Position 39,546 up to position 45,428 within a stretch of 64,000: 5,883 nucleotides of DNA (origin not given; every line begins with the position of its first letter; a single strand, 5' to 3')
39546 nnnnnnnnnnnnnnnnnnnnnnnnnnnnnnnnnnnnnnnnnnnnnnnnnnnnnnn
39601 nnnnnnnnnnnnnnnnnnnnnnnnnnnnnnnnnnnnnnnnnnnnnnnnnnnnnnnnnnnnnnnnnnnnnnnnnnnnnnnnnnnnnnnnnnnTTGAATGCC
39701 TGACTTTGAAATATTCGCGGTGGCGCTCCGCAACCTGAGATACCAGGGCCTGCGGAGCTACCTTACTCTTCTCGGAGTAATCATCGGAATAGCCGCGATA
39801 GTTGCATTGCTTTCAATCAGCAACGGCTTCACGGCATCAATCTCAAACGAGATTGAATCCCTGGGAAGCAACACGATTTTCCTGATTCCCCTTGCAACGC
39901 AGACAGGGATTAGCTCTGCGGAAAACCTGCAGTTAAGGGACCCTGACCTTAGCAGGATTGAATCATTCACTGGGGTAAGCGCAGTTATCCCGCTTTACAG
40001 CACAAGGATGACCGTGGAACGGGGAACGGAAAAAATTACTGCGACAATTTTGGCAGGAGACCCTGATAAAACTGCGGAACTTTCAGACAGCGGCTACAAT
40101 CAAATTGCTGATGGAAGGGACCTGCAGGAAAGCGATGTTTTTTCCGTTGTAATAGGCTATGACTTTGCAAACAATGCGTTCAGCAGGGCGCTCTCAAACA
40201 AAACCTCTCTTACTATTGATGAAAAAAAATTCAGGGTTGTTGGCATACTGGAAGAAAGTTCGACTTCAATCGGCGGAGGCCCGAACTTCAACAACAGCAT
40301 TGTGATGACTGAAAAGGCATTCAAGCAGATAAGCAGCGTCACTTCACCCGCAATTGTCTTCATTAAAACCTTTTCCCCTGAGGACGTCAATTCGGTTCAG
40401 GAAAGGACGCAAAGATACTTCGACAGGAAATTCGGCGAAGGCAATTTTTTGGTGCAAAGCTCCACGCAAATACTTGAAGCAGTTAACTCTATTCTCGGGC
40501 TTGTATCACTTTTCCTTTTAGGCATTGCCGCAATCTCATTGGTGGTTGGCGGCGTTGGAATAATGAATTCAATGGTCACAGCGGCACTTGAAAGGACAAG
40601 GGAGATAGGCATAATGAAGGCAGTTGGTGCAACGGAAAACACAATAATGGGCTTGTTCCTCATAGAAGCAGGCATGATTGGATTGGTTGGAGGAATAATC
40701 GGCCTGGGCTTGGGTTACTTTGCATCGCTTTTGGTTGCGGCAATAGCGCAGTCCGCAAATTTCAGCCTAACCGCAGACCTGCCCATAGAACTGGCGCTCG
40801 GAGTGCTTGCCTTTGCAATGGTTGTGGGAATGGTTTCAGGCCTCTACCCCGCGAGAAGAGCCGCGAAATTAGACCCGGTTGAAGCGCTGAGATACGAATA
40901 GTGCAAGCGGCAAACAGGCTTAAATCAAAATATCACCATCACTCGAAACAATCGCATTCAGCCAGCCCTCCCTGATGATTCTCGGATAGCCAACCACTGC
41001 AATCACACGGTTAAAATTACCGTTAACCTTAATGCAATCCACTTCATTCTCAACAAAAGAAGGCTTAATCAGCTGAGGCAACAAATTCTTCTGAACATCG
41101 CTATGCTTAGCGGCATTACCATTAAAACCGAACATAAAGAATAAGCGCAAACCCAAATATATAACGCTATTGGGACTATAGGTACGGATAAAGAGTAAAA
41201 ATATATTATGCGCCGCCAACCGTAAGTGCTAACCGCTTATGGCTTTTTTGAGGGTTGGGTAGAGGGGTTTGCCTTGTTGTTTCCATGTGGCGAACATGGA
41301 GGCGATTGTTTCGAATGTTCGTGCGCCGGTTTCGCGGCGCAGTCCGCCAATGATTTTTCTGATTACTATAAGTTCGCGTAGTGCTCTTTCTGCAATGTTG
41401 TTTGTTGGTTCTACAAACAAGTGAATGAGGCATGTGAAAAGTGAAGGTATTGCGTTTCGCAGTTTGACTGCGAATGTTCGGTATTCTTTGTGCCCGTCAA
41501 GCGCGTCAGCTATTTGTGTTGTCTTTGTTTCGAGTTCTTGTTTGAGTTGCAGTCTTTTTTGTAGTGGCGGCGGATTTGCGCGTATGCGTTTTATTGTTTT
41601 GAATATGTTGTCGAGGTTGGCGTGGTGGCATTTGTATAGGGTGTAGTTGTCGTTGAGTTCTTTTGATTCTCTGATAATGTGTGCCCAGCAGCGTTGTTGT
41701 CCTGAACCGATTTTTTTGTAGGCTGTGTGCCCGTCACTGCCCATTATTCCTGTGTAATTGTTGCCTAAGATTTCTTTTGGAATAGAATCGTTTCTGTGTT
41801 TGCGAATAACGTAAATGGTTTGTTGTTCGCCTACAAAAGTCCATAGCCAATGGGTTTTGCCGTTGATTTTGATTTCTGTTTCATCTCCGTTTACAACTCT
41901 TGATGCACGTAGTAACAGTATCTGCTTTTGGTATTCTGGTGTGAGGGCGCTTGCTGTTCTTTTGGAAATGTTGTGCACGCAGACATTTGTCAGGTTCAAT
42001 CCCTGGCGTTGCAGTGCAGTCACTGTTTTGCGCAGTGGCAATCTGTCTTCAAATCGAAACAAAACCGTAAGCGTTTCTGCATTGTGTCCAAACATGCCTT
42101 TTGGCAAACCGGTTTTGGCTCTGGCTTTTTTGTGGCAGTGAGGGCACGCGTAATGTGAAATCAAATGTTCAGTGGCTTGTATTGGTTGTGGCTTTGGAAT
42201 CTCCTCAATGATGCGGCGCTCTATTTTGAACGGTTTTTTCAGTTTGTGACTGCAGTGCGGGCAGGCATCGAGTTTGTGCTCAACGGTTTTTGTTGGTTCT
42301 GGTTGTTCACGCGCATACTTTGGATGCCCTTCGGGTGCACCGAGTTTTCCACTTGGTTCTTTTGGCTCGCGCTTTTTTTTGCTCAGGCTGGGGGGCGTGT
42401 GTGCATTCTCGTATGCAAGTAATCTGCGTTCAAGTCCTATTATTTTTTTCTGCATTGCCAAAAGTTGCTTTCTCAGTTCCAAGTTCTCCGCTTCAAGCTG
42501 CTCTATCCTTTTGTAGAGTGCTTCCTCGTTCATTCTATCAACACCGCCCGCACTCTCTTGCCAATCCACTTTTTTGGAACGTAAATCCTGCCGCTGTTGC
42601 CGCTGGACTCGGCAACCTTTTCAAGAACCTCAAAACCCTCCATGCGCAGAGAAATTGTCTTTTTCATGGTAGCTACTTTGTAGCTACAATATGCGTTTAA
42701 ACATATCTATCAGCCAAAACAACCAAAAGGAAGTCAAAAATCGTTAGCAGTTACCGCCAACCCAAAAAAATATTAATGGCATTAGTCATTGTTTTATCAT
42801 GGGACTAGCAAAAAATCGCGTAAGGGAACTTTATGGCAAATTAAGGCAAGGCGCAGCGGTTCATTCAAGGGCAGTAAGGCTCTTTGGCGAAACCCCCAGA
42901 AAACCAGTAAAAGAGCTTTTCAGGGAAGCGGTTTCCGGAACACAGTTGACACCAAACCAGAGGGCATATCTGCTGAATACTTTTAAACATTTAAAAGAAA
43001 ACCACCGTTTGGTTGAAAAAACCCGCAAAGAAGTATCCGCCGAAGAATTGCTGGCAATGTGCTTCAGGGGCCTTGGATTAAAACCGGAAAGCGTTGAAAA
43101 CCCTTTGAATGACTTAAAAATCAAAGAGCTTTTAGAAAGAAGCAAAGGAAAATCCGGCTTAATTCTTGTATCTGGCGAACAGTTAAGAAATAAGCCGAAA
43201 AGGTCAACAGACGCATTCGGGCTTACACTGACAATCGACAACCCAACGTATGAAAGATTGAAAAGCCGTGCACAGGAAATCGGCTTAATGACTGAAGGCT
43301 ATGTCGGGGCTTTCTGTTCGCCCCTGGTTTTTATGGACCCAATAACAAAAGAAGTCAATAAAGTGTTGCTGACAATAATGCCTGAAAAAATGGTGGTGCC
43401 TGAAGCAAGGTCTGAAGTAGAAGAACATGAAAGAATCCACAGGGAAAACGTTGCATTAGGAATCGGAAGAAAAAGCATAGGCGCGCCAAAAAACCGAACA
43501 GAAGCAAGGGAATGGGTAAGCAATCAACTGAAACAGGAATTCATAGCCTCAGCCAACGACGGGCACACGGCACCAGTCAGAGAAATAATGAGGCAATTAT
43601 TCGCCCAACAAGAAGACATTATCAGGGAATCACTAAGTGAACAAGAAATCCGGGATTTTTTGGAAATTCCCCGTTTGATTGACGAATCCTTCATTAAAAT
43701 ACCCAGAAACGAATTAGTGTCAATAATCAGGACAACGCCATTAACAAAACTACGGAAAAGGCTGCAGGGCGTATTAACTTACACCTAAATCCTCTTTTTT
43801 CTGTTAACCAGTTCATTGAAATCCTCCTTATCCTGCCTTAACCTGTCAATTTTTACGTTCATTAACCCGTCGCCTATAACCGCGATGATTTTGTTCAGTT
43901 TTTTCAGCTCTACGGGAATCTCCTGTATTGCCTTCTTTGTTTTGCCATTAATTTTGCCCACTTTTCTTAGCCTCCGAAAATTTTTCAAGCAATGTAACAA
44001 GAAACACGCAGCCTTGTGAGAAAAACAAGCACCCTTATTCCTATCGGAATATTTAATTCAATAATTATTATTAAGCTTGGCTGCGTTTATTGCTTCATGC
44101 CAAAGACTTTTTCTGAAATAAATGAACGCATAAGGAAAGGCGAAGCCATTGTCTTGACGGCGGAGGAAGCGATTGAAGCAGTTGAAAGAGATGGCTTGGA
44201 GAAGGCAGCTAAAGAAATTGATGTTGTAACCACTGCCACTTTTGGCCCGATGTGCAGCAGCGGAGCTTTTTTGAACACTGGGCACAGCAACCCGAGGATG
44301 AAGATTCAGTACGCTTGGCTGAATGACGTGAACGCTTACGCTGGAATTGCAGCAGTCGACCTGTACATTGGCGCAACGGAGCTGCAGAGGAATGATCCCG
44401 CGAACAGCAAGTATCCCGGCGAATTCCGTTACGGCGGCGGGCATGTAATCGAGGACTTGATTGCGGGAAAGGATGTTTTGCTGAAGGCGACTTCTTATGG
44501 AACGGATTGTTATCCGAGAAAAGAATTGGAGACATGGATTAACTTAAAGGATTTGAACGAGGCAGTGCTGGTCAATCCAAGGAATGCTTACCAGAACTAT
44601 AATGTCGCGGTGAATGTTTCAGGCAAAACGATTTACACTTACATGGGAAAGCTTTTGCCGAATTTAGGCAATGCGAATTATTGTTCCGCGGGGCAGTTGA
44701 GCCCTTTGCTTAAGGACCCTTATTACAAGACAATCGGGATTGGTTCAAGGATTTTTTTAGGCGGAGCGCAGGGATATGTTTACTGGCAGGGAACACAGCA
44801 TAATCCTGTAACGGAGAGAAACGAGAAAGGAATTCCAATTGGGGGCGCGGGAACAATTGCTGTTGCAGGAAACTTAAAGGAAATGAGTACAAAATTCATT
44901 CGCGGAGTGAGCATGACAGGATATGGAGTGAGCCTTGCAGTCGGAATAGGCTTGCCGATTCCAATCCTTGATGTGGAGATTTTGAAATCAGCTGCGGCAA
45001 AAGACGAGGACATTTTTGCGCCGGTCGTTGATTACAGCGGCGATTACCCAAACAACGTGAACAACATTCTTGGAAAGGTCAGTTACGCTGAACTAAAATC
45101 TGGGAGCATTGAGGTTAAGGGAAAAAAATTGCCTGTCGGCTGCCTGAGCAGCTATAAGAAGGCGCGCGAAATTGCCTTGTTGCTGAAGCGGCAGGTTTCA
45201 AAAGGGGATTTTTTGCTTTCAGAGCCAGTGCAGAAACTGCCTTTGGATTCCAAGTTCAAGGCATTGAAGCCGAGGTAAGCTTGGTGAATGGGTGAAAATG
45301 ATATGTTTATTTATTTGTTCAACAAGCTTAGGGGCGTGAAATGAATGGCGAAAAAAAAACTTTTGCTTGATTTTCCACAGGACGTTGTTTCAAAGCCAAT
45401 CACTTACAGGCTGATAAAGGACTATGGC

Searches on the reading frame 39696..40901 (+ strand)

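Call 13: search_protein_families(library=pfam, proteins=[window:39696-40901:+], max_evalue=0.01)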
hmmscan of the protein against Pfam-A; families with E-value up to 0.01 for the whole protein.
window:39696-40901:+ (401 aa): 2 families
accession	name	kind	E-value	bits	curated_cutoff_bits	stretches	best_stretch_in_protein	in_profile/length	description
PF12704.14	MacB_PCD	-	1.7e-25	91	27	1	22-240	2-206/207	MacB-like periplasmic core domain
PF02687.27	FtsX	-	6.3e-25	88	25.5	1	277-394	3-120/120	FtsX-like permease C-terminal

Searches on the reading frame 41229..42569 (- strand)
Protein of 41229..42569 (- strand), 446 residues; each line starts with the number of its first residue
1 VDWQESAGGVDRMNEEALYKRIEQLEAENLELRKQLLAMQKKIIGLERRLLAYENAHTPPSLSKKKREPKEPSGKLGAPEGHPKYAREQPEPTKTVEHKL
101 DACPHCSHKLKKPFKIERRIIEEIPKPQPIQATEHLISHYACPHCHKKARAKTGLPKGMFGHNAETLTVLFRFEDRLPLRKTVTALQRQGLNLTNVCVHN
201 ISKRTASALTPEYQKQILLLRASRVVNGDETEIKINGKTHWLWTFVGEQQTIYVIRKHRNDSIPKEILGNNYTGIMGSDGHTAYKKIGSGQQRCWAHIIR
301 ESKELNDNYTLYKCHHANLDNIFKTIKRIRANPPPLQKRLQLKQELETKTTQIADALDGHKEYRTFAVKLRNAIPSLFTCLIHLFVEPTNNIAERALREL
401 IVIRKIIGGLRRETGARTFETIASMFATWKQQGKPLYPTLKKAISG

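Call 13: search_protein_families(library=pfam, proteins=[window:41229-42569:-], max_evalue=0.01)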
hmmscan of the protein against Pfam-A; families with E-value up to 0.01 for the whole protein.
window:41229-42569:- (446 aa): 3 families
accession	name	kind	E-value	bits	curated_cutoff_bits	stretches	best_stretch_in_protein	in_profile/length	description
PF03050.20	DDE_Tnp_IS66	-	7.9e-39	134.2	23.1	1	158-417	2-283/284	Transposase IS66 family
PF13005.12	zf-IS66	-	1.1e-05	26.2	27.3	1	102-146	3-46/46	zinc-finger binding domain of transposase IS66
PF02479.21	Herpes_IE68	-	0.0028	17.7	21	0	368-432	33-95/134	Herpesvirus immediate early protein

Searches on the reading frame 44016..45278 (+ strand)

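Call 13: search_protein_families(library=pfam, proteins=[window:44016-45278:+], max_evalue=0.01)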
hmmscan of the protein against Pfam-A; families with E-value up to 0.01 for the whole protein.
window:44016-45278:+ (420 aa): 1 family
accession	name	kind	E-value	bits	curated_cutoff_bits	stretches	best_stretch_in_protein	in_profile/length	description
PF01837.22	HcyBio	-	4.1e-152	506.5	26.2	1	44-401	1-349/349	Homocysteine biosynthesis enzyme, sulfur-incorporation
